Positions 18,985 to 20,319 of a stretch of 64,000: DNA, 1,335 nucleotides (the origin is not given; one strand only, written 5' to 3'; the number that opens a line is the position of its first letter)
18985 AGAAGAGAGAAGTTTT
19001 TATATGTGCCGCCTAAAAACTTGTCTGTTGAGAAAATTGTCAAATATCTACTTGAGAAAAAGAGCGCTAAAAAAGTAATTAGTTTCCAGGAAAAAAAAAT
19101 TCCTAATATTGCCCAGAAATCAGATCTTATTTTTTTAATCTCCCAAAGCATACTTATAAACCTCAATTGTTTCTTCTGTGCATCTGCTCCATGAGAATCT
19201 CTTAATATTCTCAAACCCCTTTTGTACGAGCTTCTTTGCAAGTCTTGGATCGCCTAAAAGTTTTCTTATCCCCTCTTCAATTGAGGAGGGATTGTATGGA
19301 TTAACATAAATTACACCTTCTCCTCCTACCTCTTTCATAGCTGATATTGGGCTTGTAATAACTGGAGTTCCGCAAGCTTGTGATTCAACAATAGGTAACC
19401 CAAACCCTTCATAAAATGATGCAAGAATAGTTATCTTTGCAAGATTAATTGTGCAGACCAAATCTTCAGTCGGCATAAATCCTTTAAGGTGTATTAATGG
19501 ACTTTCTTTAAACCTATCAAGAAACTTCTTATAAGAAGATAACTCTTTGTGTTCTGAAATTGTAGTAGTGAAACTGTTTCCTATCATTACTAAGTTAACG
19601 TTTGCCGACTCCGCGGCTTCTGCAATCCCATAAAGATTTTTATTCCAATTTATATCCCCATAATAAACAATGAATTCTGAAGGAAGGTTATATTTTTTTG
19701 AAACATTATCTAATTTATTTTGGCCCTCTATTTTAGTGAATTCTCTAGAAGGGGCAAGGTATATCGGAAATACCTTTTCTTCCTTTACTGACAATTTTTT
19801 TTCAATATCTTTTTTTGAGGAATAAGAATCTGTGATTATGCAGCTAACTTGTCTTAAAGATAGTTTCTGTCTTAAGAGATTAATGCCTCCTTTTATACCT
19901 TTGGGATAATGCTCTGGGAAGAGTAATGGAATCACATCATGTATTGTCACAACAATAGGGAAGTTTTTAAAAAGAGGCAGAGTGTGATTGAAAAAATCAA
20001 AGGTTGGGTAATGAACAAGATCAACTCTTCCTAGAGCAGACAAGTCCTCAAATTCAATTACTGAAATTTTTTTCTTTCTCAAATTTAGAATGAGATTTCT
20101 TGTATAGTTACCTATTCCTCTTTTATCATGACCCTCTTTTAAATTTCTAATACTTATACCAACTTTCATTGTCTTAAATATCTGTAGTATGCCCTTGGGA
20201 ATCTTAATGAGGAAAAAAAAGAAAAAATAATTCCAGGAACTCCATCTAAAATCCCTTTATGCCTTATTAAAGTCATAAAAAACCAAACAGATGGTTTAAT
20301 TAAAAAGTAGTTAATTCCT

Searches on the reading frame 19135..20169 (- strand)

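Call 81: search_protein_families(library=pfam, proteins=[window:19135-20169:-], max_evalue=0.1)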
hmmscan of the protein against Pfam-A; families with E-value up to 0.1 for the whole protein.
window:19135-20169:- (344 aa): 7 families
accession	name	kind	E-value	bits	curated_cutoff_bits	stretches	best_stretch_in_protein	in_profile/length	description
PF00534.26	Glycos_transf_1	-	3.1e-24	85.9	26.4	1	162-318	13-169/172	Glycosyl transferases group 1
PF13692.12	Glyco_trans_1_4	-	4e-15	56.7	27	1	167-307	4-142/142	Glycosyl transferases group 1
PF13439.12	Glyco_transf_4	-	2e-07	31.7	28.5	1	48-137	72-163/170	Glycosyltransferase Family 4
PF13524.12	Glyco_trans_1_2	-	5.6e-05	23.5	25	1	216-325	27-133/144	Glycosyl transferase-like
PF20706.3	GT4-conflict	-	0.0029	17.1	26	1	226-274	263-312/385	Family 4 Glycosyltransferase in conflict systems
PF00982.27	Glyco_transf_20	-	0.027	13.6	32.5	1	223-324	351-457/473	Glycosyltransferase family 20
PF13579.12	Glyco_trans_4_4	-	0.037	14.8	29.7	0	48-136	71-155/158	Glycosyl transferase 4-like domain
